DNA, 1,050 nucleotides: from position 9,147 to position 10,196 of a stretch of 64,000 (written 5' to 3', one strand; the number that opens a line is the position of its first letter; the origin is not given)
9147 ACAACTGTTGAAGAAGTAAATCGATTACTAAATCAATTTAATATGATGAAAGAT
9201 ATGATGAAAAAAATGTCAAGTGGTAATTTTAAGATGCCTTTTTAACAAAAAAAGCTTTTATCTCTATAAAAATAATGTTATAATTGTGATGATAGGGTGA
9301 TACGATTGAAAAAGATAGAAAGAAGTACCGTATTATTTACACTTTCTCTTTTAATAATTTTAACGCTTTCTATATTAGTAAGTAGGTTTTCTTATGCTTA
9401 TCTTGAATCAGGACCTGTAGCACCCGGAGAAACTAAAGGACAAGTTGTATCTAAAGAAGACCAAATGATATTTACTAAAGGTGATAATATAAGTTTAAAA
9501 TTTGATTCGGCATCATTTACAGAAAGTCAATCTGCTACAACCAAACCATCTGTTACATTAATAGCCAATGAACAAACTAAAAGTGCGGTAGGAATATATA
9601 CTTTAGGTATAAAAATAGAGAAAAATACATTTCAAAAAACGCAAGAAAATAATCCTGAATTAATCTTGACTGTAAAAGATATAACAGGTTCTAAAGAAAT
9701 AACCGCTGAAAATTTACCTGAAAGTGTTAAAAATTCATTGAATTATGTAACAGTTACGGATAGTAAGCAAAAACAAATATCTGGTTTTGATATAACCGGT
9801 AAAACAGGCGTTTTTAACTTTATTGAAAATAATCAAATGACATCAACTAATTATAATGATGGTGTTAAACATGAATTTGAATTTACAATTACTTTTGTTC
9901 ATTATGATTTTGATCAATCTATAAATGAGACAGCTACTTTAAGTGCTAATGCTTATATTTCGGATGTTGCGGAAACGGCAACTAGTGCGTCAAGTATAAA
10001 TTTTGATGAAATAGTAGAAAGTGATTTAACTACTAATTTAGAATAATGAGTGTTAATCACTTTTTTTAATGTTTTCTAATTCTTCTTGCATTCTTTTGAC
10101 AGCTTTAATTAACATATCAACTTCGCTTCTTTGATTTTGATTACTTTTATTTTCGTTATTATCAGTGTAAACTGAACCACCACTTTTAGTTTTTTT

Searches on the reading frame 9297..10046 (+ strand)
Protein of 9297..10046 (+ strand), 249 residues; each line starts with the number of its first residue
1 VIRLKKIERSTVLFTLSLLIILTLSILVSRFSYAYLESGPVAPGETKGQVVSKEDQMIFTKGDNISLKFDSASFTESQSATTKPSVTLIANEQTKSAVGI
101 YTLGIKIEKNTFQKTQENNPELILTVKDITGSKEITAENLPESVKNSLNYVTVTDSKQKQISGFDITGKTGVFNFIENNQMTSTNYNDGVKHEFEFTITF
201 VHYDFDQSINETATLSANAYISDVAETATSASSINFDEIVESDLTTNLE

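Call 3: search_protein_families(library=pfam, proteins=[window:9297-10046:+], max_evalue=1)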
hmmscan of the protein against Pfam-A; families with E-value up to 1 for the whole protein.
window:9297-10046:+ (249 aa): 1 family
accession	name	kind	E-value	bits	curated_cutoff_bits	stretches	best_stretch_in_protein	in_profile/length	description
PF20124.4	DUF6514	-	0.029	15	23.9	1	87-138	23-69/94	Family of unknown function (DUF6514)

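Call 4: search_protein_families(library=ncbifam, proteins=[window:9297-10046:+], max_evalue=1)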
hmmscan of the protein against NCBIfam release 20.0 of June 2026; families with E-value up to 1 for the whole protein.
window:9297-10046:+ (249 aa): 1 family
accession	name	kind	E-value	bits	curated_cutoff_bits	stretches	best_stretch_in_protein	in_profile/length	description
NF007599.0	PRK10245.1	equivalog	0.012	14.1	402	1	167-213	213-259/371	diguanylate cyclase AdrA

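Call 10: find_homologous_proteins(query=window:9297-10046:+, max_evalue=0.01)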
Query window:9297-10046:+ (249 aa): 28 proteins with E <= 0.01 among 767 candidates.
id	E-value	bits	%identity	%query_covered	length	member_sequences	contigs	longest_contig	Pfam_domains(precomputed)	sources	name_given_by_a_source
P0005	1.5e-147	507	100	99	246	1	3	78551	-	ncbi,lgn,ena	-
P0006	5.8e-135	466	92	99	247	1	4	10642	-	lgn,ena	-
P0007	3.6e-117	408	82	99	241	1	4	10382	-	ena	-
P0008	1.4e-88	314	71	90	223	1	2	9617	-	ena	-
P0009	8.9e-72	259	55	96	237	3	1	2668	-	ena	-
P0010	4.5e-32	129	38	85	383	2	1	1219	-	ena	-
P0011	4.1e-31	126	41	75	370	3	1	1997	-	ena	-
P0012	9.7e-31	125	38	75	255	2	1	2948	-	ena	-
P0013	1.3e-29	121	41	73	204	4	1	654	-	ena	-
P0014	1.2e-28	118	41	86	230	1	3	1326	-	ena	-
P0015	2.8e-28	117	41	86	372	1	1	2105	-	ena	-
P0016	6.0e-20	90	36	83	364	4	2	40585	-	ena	-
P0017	6.1e-19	87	36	83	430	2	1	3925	-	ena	-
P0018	1.9e-18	85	36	88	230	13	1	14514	-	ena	-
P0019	9.1e-18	83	34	83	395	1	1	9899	-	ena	-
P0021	3.4e-17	81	35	83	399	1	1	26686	PF19789.7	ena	-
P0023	8.2e-17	80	34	83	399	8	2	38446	-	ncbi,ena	-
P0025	5.3e-16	77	34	83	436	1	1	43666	PF19789.7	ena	-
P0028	5.5e-15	74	34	94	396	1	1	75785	-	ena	-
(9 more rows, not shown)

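Call 14: find_encoding_contigs(protein=P0005, flank=10000, max_places=3)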
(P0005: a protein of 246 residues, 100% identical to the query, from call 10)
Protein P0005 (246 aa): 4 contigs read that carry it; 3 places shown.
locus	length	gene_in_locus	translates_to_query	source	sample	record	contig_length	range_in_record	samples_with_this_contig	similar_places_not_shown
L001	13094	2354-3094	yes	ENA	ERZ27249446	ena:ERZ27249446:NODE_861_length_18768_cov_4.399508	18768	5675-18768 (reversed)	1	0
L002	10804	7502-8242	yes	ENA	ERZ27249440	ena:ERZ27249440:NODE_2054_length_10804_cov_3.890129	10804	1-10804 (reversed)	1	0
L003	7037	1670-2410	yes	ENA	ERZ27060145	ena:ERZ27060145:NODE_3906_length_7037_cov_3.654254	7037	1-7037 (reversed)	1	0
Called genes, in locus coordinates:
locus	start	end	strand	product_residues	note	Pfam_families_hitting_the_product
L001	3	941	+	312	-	?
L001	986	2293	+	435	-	PF02881:SRP54_N, PF06414:Zeta_toxin (faint), PF13401:AAA_22, PF00448:SRP54, PF02978:SRP_SPB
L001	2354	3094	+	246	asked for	-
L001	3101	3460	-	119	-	-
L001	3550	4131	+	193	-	PF03193:RsgA_GTPase (faint), PF01926:MMR_HSR1, PF02421:FeoB_N (weak)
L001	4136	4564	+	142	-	PF07963:N_methyl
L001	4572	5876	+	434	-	PF01926:MMR_HSR1, PF02421:FeoB_N, PF10662:PduV-EutP (weak), PF00009:GTP_EFTU, PF00009:GTP_EFTU, PF01926:MMR_HSR1, PF02421:FeoB_N, PF14714:KH_dom-like, +8 more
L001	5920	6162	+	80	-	PF14069:SpoVIF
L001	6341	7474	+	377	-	PF01381:HTH_3, PF12844:HTH_19 (weak), PF13560:HTH_31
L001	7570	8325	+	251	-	-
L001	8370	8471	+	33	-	-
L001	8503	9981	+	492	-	PF09547:SpoIVA_ATPase, PF20438:SpoIVA_middle, PF20439:SpoIVA_C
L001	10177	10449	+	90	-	PF00216:Bac_DNA_binding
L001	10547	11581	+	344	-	-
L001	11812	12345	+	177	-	PF04275:P-mevalo_kinase, PF21448:DNMK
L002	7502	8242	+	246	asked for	-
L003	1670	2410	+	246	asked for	-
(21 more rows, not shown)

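Call 16: search_protein_families(library=ncbifam, alignment_id=A2, max_evalue=1)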
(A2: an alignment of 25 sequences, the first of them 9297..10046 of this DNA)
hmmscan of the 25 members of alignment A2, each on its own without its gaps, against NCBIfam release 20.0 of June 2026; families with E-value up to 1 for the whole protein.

A. member 1, window:9297-10046:+ (249 aa): 1 family
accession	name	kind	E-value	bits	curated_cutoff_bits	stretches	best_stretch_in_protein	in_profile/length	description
NF007599.0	PRK10245.1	equivalog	0.012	14.1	402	1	167-213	213-259/371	diguanylate cyclase AdrA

B. families by the number of members that match (of 25 scanned): 21 families
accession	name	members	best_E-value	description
NF000396.3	blaGIM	10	3e-05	GIM family subclass B1 metallo-beta-lactamase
NF047332.1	Chlamy_GarD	7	0.061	inclusion membrane protein GarD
NF045730.1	VlpC_Nterm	4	0.026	variant surface lipoprotein VlpC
NF033585.1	blaTTU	3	0.059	TTU family subclass B1 metallo-beta-lactamase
NF003785.0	PRK05379.1-1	2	0.0063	bifunctional nicotinamide-nucleotide adenylyltransferase/Nudix hydroxylase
TIGR03102.1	halo_cynanin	2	0.019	halocyanin domain-containing protein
NF047446.1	barrel_OmpL47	2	0.13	OmpL47-type beta-barrel domain-containing protein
NF009264.0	PRK12621.1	1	0.006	flagellar basal body rod protein FlgB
NF007599.0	PRK10245.1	1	0.012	diguanylate cyclase AdrA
NF041775.1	typeIV_PilA_Myxo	1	0.036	type IV pilin protein PilA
NF011205.0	PRK14611.1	1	0.042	4-(cytidine 5'-diphospho)-2-C-methyl-D-erythritol kinase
NF010647.0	PRK14046.1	1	0.048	malate--CoA ligase subunit beta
NF041327.1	Bgr08870_fam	1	0.056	Bgr_08870 family protein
NF002500.0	PRK01833.1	1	0.062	Sec-independent protein translocase subunit TatA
NF001681.0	PRK00442.1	1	0.064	twin-arginine translocase TatA/TatE family subunit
TIGR04088.1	cognate_SipW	1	0.54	SipW-dependent-type signal peptide-containing protein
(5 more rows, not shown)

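Call 17: find_encoding_contigs(protein=P0028, flank=10000, max_places=2)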
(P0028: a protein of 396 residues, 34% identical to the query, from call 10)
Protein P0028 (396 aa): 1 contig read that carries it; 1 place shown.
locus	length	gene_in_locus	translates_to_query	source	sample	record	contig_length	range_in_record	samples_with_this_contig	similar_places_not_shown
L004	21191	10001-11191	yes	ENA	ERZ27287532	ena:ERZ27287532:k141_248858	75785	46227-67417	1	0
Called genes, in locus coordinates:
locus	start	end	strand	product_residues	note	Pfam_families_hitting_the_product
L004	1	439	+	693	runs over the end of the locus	PF03717:PBP_dimer, PF00905:Transpeptidase, PF03793:PASTA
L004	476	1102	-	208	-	PF01726:LexA_DNA_bind, PF00717:Peptidase_S24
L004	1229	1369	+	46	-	-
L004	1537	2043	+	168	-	PF03073:TspO_MBR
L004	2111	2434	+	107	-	-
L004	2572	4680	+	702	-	PF13191:AAA_16 (weak), PF23569:NBD_SMAX1, PF00004:AAA, PF17871:AAA_lid_9, PF00004:AAA, PF07724:AAA_2, PF07728:AAA_5, PF10431:ClpB_D2-small, +9 more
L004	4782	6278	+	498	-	PF00535:Glycos_transf_2, PF13641:Glyco_tranf_2_3, PF13632:Glyco_trans_2_3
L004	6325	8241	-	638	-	PF00884:Sulfatase, PF01663:Phosphodiest (faint)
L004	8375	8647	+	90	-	PF00886:Ribosomal_S16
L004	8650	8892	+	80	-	PF13083:KH_KhpA-B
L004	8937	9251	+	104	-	-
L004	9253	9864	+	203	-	PF01226:Form_Nir_trans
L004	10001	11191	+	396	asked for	-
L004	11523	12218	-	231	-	PF04542:Sigma70_r2, PF04545:Sigma70_r4, PF01381:HTH_3 (weak)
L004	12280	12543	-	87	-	-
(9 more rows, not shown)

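Call 18: find_encoding_contigs(protein=P0025, flank=10000, max_places=2)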
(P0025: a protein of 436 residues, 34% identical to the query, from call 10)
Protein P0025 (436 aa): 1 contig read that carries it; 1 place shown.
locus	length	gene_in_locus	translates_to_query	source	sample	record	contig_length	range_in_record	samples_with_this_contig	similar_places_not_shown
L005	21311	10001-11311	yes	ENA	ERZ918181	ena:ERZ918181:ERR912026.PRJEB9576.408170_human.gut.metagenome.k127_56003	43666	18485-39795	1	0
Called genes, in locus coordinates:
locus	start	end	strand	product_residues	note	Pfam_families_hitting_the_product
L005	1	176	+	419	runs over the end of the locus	PF13742:tRNA_anti_2, PF01336:tRNA_anti-codon, PF02601:Exonuc_VII_L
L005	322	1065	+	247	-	-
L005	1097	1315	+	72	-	PF02609:Exonuc_VII_S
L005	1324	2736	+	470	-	PF00587:tRNA-synt_2b, PF03129:HGTP_anticodon, PF09180:ProRS-C_1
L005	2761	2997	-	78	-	PF07076:DUF1344 (faint)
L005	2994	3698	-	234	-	-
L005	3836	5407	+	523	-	-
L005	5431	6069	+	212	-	-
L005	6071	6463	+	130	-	-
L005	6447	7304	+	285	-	PF02899:Phage_int_SAM_1, PF13102:Phage_int_SAM_5 (weak), PF13495:Phage_int_SAM_4 (weak), PF00589:Phage_integrase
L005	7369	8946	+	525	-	PF03062:MBOAT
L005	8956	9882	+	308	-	-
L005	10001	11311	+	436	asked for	PF19789:DUF6273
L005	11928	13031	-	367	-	PF02557:VanY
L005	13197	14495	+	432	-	PF02881:SRP54_N, PF06414:Zeta_toxin (weak), PF13401:AAA_22 (weak), PF00448:SRP54, PF02978:SRP_SPB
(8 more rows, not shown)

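Call 20: search_solved_structures(query=A2, max_evalue=10, show_alignments=2)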
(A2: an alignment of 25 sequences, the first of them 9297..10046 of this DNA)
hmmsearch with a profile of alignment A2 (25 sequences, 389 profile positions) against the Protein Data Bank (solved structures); distinct sequences matched with E-value up to 10: 8.
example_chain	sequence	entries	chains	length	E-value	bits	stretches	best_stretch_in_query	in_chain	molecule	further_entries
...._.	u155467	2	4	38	0.11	14.7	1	11-40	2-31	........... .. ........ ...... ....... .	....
8wb4_I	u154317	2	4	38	0.27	13.4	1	11-40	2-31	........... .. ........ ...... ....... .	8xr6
9kqb_I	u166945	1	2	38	0.28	13.4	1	11-40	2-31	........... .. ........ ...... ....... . (psbI)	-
7vd5_I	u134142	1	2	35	1.7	10.8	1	11-40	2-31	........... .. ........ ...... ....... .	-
3wjj_C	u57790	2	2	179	1.9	10.6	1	233-286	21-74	Low affinity immunoglobulin gamma Fc region receptor II-b | Low affinity immunoglobulin gamma Fc region receptor II-c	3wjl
6jlu_I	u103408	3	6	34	1.9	10.6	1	11-40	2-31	PsbI | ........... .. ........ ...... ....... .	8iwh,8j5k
6j3y_I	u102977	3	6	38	1.9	10.6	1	11-40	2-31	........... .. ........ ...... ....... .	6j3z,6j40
6yax_AAA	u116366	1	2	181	1.9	10.6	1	233-286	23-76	Low affinity immunoglobulin gamma Fc region receptor II-c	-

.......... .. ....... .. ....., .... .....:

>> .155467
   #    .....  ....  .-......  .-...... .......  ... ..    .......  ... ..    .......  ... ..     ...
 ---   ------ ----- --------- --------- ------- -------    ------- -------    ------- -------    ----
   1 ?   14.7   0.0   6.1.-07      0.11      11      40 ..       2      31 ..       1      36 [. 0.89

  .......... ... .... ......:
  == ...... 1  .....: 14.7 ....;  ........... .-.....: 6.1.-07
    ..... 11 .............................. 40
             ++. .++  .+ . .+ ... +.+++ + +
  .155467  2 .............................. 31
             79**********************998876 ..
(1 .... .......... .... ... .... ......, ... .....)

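Call 22: predict_structure(alignment_id=A2)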
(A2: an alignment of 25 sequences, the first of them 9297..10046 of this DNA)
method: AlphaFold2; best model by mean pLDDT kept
length: 249 residues; sequences in the alignment: 25
mean_pLDDT: 77.9   pTM: 0.67
mean pLDDT of the five models: 77.9, 77.7, 77.5, 77.5, 76.1
residues with pLDDT >= 90: 91; 70-90: 98; 50-70: 22; < 50: 38
segments of 3 or more residues with pLDDT < 50: 1-3, 33-45, 229-249
pLDDT, mean of each block of 10 residues (from residue 1): 52 81 71 46 47 72 85 86 91 82 92 91 94 83 85 95 95 89 85 95 93 92 68 36 36
secondary structure, 60 per line:
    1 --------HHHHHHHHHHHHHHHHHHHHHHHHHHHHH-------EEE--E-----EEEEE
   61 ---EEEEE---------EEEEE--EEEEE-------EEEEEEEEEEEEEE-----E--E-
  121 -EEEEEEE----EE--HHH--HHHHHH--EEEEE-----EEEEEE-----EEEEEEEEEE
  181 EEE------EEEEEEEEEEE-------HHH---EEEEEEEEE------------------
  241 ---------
elements in order: H9-37 E45-47 E56-60 E64-68 E78-82 E85-89 E97-110 E122-128 H142-147 E150-154 E160-165 E171-183 E190-200 E214-222

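Call 25: fold_search(model_id=the predicted structure, library=pdb)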
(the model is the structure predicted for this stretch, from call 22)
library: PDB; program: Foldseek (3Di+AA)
matches with E <= 10: 1443; with E <= 0.001: 0
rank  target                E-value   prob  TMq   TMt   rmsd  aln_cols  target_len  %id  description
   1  4ycg_A                2.2e-03  0.47  0.16  0.19  13.5       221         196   10  Pro-bone morphogenetic protein 9 (released 2015-03-04)
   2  4yci_B                2.6e-03  0.47  0.16  0.20  14.1       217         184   10  non-latent pro-bone morphogenetic protein 9 (released 2015-03-04)
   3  6sf2_F                2.6e-03  0.38  0.16  0.20  14.1       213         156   10  Ternary complex of human bone morphogenetic protein 9 (BMP9) growth factor domain, its prodomain and extracellular dom (released 2020-04-08)
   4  4ycg_B                3.2e-03  0.38  0.16  0.18  14.1       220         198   10  Pro-bone morphogenetic protein 9 (released 2015-03-04)
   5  3n7j                  4.0e-03  0.47  0.19  0.14  14.4       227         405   14  Crystal structure of botulinum neurotoxin serotype D binding domain (released 2010-09-08)
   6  9wca_F                5.2e-03  0.87  0.24  0.21   8.9       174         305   11  Closed state of A8 gpJ 713 central tail fiber (released 2026-01-28)
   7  4yci_A                5.2e-03  0.35  0.17  0.19  14.4       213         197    9  non-latent pro-bone morphogenetic protein 9 (released 2015-03-04)
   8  3ckh_B                6.4e-03  0.47  0.18  0.24  13.6       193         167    7  Crystal structure of Eph A4 receptor (released 2008-09-23)
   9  4w4z_A                6.4e-03  0.35  0.17  0.21  13.1       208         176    9  Structure of the EphA4 LBD in complex with peptide (released 2014-10-08)
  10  9e7m_Ja               6.4e-03  0.21  0.16  0.07  22.0       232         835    9  In situ cryoEM structure of bacteriophage Ur-lambda tail tip complex (released 2025-11-05)
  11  1oh4_A                7.9e-03  0.47  0.17  0.22  13.6       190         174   10  Structural and thermodynamic dissection of specific mannan recognition by a carbohydrate-binding module (released 2004-03-16)
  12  7qpt_B                7.9e-03  0.25  0.17  0.13  13.3       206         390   12  Botulinum neurotoxin A4 cell binding domain in complex with GD1a oligosaccharide (released 2022-03-16)
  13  3nru_L                8.3e-03  0.54  0.20  0.27  11.8       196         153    7  Ligand binding domain of EPHA7 (released 2010-12-08)
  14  9cy8_A                8.3e-03  0.28  0.14  0.18  14.0       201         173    7  Constrained b-hairpins targeting the EphA4 ligand binding domain (released 2024-12-25)
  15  1of3_A                8.3e-03  0.25  0.14  0.18  13.4       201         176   10  Structural and thermodynamic dissection of specific mannan recognition by a carbohydrate-binding module, TmCBM27 (released 2003-04-17)
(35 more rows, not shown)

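Call 32: search_protein_families(library=pfam, alignment_id=A2, max_evalue=1)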
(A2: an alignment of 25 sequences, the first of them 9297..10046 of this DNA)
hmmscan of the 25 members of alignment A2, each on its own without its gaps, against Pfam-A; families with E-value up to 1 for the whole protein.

A. member 1, window:9297-10046:+ (249 aa): 1 family
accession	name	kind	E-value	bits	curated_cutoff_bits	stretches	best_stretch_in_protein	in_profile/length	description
PF20124.4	DUF6514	-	0.029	15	23.9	1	87-138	23-69/94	Family of unknown function (DUF6514)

B. families by the number of members that match (of 25 scanned): 22 families
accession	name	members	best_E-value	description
PF00041.27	fn3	6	0.0019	Fibronectin type III domain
PF25059.1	FN3_DSCAM-DSCAML_C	6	0.013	DSCAM/DSCAML C-terminal Fn3-like domain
PF24284.1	DUF7472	4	0.014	Family of unknown function (DUF7472)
PF10179.15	NDNF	4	0.022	Neuron-derived neurotrophic factor, first Fn(III) domain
PF19789.6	DUF6273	2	1.5e-08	Domain of unknown function (DUF6273)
PF25788.1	Ig_Rha78A_N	2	0.11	Rha78A-like, N-terminal immunoglobulin domain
PF19743.5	ASTN1_2_fn3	2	0.11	ASTN1/2 Fn3 domain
PF02012.26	BNR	2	0.12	BNR/Asp-box repeat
PF00802.24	Glycoprotein_G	1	0.0084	Pneumovirus attachment glycoprotein G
PF23616.1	Ig_GEX2_N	1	0.017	GEX2 N-terminal Ig-like domain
PF01834.22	XRCC1_N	1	0.023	XRCC1 N terminal domain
PF20124.4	DUF6514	1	0.029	Family of unknown function (DUF6514)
PF19469.4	DUF6006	1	0.046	Family of unknown function (DUF6006)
PF19033.6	Intu_longin_3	1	0.085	Intu longin-like domain 3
PF08633.15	Rox3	1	0.11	Rox3 mediator complex subunit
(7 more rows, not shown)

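Call 56: find_encoding_contigs(protein=P0023, flank=10000, max_places=2)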
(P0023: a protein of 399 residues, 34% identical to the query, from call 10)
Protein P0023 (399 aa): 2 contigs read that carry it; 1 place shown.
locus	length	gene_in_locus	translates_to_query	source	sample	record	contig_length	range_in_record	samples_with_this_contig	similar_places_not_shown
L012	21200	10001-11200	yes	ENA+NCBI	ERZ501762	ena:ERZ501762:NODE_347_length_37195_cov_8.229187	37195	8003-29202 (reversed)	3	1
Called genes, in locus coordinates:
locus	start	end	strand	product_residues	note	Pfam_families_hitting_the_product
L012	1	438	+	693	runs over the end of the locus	PF03717:PBP_dimer, PF00905:Transpeptidase, PF03793:PASTA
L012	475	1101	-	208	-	PF01726:LexA_DNA_bind, PF00717:Peptidase_S24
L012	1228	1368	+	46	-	-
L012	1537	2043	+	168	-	PF03073:TspO_MBR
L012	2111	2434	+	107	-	-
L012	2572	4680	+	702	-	PF13191:AAA_16 (weak), PF23569:NBD_SMAX1, PF00004:AAA, PF17871:AAA_lid_9, PF00004:AAA, PF07724:AAA_2, PF07728:AAA_5, PF10431:ClpB_D2-small, +9 more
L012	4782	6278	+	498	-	PF00535:Glycos_transf_2, PF13641:Glyco_tranf_2_3, PF13632:Glyco_trans_2_3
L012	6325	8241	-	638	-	PF00884:Sulfatase, PF01663:Phosphodiest (faint)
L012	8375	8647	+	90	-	PF00886:Ribosomal_S16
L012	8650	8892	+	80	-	PF13083:KH_KhpA-B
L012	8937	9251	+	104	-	-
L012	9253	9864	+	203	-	PF01226:Form_Nir_trans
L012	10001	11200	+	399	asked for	-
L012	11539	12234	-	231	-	PF04542:Sigma70_r2, PF04545:Sigma70_r4, PF01381:HTH_3 (weak)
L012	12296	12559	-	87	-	-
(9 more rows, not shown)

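Call 57: find_encoding_contigs(protein=P0016, flank=10000, max_places=2)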
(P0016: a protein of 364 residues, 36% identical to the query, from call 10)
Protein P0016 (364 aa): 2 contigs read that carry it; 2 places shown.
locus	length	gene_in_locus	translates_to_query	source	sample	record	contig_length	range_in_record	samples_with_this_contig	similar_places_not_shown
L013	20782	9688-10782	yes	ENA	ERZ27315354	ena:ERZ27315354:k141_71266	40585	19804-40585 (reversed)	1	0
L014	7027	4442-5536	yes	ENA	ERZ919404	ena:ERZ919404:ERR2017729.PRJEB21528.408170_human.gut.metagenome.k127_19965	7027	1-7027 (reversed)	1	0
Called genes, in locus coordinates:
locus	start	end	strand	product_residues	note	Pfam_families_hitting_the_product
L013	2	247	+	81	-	?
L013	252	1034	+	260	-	PF01627:Hpt (weak), PF00072:Response_reg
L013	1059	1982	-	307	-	PF02661:Fic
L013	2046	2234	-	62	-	-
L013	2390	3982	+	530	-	-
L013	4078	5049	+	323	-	PF13180:PDZ_2 (weak), PF05580:Peptidase_S55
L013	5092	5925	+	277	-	PF10340:Say1_Mug180, PF20434:BD-FAE, PF07859:Abhydrolase_3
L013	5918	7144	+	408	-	PF02458:Transferase (weak)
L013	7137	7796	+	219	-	PF19845:DUF6320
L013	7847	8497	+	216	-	-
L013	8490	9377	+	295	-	-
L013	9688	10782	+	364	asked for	-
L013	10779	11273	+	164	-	-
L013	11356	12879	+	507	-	-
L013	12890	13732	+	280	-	-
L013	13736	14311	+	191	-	-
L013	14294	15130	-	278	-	-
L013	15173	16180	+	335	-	PF13180:PDZ_2, PF05362:Lon_C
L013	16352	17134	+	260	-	PF10531:SLBB, PF14520:HHH_5 (faint), PF00633:HHH (weak), PF12836:HHH_3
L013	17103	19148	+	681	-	PF13567:DUF4131 (weak), PF03772:Competence, PF00753:Lactamase_B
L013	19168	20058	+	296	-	PF17761:DUF1016_N, PF06250:YhcG_C, PF13588:HSDR_N_2 (weak)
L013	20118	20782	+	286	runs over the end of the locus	PF00004:AAA (faint), PF01745:IPT, PF13238:AAA_18 (faint), PF01715:IPPT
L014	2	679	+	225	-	?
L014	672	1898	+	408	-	PF02458:Transferase (weak)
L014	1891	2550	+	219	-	PF19845:DUF6320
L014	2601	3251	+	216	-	-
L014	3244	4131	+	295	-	-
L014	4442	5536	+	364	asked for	-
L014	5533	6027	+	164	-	-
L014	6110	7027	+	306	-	?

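Call 60: list_cluster_members(proteins=[P0005, P0023, P0021])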
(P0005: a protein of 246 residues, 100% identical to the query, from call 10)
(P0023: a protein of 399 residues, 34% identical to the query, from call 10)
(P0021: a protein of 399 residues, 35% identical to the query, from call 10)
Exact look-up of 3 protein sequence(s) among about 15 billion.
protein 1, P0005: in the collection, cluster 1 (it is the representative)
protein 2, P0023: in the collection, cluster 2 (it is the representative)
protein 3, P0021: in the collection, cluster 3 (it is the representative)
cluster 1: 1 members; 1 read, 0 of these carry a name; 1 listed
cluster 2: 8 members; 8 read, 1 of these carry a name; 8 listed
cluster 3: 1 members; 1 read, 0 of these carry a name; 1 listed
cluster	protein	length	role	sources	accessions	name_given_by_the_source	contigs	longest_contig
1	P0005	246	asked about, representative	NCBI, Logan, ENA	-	-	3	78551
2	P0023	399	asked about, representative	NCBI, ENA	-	-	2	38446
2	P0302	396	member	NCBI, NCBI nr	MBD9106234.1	hypothetical protein EGP99_00280 [bacterium] | hypothetical protein [bacterium]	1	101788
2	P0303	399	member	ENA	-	-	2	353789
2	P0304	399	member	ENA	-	-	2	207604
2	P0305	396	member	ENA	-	-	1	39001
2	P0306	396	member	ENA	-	-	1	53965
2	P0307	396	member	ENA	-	-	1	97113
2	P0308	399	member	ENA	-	-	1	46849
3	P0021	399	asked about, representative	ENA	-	-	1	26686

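Call 61: find_related_loci(query=A2, collection=metagenome_contigs, flank=10000)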
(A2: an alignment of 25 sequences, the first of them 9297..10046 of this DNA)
Query A2 (249 aa) in metagenome_contigs; peptide patterns used: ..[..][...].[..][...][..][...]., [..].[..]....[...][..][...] (x = any residue, [..] = any of these).
439 stretches matched a pattern; 61 encode a relative of the query (tblastn E <= 1e-3); 61 distinct loci.
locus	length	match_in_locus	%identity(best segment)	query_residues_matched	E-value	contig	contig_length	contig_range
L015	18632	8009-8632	38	3-216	6e-35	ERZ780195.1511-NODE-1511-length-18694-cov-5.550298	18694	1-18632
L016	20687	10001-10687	36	3-231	1e-33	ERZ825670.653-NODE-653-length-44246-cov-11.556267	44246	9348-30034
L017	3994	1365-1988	37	3-216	2e-33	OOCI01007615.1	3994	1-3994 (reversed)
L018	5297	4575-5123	39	30-215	8e-32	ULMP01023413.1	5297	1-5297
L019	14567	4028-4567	38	30-216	2e-28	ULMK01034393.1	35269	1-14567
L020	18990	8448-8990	37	29-216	1e-27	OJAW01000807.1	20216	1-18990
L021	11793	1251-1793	36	29-216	7e-27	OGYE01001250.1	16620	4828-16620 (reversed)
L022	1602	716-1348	36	4-221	3e-26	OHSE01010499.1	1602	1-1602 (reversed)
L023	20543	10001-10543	38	29-216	4e-26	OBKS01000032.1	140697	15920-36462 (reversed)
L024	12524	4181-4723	38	29-216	8e-26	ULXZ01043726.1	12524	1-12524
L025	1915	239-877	34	1-221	1e-24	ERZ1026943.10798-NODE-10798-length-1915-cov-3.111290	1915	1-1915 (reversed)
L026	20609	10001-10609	36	16-221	2e-24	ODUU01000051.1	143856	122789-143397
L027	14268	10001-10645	35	3-221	7e-24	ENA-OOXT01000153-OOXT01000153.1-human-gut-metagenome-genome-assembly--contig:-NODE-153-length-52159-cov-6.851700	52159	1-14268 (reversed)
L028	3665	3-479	38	50-215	7e-24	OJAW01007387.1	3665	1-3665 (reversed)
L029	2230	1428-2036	35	16-221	3e-23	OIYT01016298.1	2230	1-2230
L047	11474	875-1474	35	16-221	1e-20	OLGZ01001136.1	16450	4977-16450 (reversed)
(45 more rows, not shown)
